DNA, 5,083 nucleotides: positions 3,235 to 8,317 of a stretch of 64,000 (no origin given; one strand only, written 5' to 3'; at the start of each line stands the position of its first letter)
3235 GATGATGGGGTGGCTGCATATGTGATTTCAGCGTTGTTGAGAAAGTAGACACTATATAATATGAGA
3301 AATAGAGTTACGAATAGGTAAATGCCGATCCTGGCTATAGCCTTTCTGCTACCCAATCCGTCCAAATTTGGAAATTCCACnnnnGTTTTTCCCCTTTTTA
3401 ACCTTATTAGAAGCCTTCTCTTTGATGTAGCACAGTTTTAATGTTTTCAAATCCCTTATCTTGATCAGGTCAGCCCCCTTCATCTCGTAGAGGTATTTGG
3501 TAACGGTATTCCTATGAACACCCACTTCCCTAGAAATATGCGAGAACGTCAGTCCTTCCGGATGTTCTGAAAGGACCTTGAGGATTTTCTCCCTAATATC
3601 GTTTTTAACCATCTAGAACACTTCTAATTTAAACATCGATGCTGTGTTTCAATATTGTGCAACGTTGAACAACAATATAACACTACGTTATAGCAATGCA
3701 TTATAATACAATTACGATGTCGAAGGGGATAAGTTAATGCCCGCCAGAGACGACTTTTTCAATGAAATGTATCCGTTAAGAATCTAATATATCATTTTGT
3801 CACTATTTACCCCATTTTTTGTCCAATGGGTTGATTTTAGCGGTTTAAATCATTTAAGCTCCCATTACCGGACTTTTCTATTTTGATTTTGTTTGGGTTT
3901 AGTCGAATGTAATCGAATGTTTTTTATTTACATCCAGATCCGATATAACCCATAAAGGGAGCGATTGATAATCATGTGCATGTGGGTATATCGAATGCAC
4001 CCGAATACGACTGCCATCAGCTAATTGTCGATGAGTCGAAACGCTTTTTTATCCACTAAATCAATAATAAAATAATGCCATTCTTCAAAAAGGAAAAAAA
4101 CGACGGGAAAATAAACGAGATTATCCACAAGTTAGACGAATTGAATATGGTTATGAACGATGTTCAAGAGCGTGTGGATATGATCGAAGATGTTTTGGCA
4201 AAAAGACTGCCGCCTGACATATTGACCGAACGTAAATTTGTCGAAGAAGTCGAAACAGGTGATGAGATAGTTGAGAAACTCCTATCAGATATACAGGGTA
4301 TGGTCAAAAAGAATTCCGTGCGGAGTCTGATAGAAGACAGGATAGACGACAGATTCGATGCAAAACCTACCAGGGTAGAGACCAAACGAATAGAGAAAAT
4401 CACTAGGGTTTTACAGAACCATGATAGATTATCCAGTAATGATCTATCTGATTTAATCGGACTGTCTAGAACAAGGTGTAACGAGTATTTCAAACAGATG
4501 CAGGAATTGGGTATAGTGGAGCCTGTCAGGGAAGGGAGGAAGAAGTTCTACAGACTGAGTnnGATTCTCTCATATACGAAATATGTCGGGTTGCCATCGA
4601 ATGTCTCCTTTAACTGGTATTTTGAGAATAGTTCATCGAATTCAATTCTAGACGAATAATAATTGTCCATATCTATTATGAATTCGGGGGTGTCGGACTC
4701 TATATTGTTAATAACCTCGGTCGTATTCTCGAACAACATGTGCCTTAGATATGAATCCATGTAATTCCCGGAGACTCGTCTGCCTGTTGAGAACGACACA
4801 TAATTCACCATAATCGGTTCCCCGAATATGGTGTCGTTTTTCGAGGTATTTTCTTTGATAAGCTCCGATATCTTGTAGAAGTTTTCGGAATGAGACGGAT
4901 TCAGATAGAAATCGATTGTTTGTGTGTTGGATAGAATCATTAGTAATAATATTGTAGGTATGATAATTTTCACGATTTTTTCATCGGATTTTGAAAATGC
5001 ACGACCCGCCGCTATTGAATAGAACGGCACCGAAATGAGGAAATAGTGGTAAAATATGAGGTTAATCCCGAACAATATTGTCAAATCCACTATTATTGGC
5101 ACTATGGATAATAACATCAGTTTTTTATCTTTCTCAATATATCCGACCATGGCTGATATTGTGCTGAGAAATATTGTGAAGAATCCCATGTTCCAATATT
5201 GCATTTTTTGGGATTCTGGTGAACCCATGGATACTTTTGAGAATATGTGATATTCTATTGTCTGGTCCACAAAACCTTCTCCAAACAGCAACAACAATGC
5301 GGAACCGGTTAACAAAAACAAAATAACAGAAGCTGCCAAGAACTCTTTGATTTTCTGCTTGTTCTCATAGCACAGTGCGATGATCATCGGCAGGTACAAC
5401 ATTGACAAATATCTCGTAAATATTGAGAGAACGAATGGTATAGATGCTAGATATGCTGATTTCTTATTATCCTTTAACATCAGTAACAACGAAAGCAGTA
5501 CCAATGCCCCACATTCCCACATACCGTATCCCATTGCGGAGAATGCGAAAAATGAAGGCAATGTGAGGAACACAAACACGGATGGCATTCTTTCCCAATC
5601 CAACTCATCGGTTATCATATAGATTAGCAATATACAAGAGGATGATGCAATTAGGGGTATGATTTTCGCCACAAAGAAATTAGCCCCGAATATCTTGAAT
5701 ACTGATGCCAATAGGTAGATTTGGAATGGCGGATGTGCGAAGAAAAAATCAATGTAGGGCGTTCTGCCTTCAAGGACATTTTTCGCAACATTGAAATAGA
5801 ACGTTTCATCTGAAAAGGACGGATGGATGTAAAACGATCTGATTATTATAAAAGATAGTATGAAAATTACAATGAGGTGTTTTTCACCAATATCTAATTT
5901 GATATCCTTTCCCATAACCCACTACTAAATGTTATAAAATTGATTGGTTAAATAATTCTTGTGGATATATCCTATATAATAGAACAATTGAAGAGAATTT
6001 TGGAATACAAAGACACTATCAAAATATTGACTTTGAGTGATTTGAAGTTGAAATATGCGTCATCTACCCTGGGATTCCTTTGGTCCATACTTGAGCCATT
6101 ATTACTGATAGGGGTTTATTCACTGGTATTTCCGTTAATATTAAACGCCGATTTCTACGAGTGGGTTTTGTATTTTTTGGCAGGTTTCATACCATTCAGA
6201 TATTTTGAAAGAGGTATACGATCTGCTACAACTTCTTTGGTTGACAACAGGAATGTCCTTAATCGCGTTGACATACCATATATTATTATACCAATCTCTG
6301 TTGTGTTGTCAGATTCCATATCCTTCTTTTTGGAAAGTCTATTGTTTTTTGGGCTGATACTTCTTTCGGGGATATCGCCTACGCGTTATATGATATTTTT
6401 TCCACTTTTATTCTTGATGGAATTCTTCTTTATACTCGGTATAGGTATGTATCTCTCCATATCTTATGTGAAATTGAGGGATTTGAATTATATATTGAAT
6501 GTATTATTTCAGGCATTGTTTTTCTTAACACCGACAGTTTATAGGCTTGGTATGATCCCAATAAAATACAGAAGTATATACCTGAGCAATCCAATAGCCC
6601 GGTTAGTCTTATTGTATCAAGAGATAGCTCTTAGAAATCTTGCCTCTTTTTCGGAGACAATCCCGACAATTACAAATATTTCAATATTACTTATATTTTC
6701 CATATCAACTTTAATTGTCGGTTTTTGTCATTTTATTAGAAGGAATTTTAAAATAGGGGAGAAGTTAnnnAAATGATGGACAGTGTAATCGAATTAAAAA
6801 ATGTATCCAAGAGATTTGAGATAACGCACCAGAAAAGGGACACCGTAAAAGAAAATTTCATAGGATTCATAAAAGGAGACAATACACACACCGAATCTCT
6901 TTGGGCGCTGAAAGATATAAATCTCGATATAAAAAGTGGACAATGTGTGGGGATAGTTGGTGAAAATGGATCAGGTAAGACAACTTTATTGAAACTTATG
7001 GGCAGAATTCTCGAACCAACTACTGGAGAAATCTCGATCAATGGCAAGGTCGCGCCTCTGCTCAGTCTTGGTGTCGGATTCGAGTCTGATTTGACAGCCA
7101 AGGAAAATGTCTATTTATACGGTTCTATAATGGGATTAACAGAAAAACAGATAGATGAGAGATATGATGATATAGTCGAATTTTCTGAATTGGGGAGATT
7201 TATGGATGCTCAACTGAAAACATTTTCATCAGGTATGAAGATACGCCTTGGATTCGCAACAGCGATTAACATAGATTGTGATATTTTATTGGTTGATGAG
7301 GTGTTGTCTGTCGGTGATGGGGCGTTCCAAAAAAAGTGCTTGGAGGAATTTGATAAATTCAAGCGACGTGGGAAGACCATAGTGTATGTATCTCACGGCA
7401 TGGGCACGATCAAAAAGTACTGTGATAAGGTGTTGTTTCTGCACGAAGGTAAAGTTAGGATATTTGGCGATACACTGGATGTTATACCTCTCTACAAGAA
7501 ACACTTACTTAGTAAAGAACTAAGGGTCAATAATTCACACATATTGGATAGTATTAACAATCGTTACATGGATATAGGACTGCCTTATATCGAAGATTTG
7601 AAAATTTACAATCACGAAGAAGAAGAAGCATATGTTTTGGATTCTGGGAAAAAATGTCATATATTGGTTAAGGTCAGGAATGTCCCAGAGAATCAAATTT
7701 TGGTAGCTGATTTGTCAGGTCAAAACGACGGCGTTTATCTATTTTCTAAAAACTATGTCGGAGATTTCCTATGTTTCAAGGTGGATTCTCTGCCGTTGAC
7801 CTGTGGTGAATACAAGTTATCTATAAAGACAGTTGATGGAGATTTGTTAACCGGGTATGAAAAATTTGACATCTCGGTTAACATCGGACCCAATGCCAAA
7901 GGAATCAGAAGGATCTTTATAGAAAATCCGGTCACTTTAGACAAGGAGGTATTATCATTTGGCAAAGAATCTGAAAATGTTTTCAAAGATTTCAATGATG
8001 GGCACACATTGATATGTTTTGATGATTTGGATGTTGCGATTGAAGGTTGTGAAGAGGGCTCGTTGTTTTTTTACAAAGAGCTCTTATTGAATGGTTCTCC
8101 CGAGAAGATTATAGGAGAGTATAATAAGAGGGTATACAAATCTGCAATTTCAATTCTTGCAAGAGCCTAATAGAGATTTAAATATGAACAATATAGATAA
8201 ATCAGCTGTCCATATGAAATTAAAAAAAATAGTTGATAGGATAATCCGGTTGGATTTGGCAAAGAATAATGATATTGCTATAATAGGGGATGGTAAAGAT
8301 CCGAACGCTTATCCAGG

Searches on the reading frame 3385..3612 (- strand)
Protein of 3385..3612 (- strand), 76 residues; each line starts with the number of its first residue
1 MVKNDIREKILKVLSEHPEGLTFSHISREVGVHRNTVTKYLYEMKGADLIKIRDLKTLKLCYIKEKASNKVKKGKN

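Call 60: search_protein_families(library=pfam, proteins=[window:3385-3612:-], max_evalue=0.01)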
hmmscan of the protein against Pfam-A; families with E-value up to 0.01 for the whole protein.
window:3385-3612:- (76 aa): 12 families
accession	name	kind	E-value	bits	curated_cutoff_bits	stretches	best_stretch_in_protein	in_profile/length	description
PF09339.16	HTH_IclR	-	2.4e-06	27.7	22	1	10-45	8-43/52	IclR helix-turn-helix domain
PF13412.12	HTH_24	-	3.1e-05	23.9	21.9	1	4-51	2-48/48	Winged helix-turn-helix DNA-binding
PF08279.18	HTH_11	-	0.00011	22.5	25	1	7-45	2-40/55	HTH domain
PF12840.13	HTH_20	-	0.00044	20.6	27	1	9-52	8-50/51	Helix-turn-helix domain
PF13384.12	HTH_23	-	0.00096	19.3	24.6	1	10-41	10-38/50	Homeodomain-like domain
PF12802.13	MarR_2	-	0.0018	18.9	27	1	10-53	10-53/61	MarR family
PF01022.26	HTH_5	-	0.0018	18.5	22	1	6-51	3-46/47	Bacterial regulatory protein, arsR family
PF21476.4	PF0610-like_N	-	0.0024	18.5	33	1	6-38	2-32/50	PF0610-like, N-terminal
PF01978.25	TrmB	-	0.0034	17.6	25.6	1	19-61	21-63/68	Sugar-specific transcriptional regulator TrmB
PF13545.12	HTH_Crp_2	-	0.0045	17.4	27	1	21-54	23-56/70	Crp-like helix-turn-helix domain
PF24038.1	DUF7347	-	0.0059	17.3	27.6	1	2-40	8-47/77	Domain of unknown function (DUF7347)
PF02002.24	TFIIE_alpha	-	0.0084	16.4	22.9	1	9-55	17-62/105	TFIIE alpha subunit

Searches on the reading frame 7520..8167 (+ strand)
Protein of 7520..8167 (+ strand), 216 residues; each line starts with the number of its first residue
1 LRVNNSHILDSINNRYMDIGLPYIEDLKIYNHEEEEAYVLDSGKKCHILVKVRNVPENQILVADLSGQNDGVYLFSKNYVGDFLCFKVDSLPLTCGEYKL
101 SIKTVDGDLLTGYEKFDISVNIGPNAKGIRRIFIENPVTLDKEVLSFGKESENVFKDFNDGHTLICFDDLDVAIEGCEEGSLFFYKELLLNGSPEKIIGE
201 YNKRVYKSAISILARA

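Call 83: search_solved_structures(query=window:7520-8167:+, max_evalue=10)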
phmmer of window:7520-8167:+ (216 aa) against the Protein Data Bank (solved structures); distinct sequences matched with E-value up to 10: 0.

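Call 90: search_protein_families(library=pfam, proteins=[window:7520-8167:+], max_evalue=10)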
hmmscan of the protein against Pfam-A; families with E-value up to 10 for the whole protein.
window:7520-8167:+ (216 aa): 1 family
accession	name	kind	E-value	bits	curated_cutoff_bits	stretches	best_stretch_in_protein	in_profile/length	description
PF09264.17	Sial-lect-inser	-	0.23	11.6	25.8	1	26-87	40-99/198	Vibrio cholerae sialidase, lectin insertion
